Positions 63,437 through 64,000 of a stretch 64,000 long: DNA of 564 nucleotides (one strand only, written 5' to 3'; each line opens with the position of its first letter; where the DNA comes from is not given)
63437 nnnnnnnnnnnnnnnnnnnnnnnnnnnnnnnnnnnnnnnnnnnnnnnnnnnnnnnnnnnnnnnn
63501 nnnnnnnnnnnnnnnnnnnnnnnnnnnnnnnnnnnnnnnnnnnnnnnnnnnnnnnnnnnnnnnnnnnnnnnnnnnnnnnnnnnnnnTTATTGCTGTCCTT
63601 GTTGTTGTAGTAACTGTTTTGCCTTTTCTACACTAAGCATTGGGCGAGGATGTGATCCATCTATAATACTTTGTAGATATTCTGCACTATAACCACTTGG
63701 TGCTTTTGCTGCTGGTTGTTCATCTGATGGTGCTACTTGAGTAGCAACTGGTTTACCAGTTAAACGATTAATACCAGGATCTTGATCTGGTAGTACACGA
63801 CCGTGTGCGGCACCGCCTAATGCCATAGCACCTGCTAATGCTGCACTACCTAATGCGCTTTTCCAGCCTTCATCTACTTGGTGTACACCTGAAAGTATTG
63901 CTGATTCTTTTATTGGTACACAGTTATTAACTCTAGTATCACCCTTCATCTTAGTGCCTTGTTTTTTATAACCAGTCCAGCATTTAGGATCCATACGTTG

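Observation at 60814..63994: Auxiliary gene cluster: TctC-family periplasmic binding protein, methyltransferase, secreted DRGH nuclease and Dps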

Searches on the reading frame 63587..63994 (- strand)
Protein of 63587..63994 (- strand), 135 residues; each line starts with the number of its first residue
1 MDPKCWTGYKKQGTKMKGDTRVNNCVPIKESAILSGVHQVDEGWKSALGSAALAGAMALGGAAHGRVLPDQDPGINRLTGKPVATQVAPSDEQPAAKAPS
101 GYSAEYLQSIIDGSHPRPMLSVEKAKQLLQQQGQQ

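Call 3: search_protein_families(library=pfam, proteins=[window:63587-63994:-], max_evalue=0.01)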
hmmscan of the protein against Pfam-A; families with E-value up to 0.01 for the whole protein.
window:63587-63994:- (135 aa): 0 families

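Call 9: search_protein_families(library=phrogs, proteins=[window:63587-63994:-], max_evalue=0.001)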
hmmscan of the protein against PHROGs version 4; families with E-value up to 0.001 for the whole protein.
window:63587-63994:- (135 aa): 4 families
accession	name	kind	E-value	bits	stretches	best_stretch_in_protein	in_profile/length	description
phrog_4359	-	unknown function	1.9e-07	32.3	1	4-28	163-187/262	-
phrog_9737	-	unknown function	1.1e-05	26.2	1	4-35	237-268/297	-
phrog_22379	-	unknown function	2.7e-05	24.7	1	4-26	400-422/435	-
phrog_727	-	unknown function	5.8e-05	23.4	1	4-30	318-344/450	-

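Call 10: search_protein_families(library=ncbifam, proteins=[window:63587-63994:-], max_evalue=0.001)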
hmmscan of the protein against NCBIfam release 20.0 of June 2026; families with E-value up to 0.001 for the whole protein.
window:63587-63994:- (135 aa): 0 families
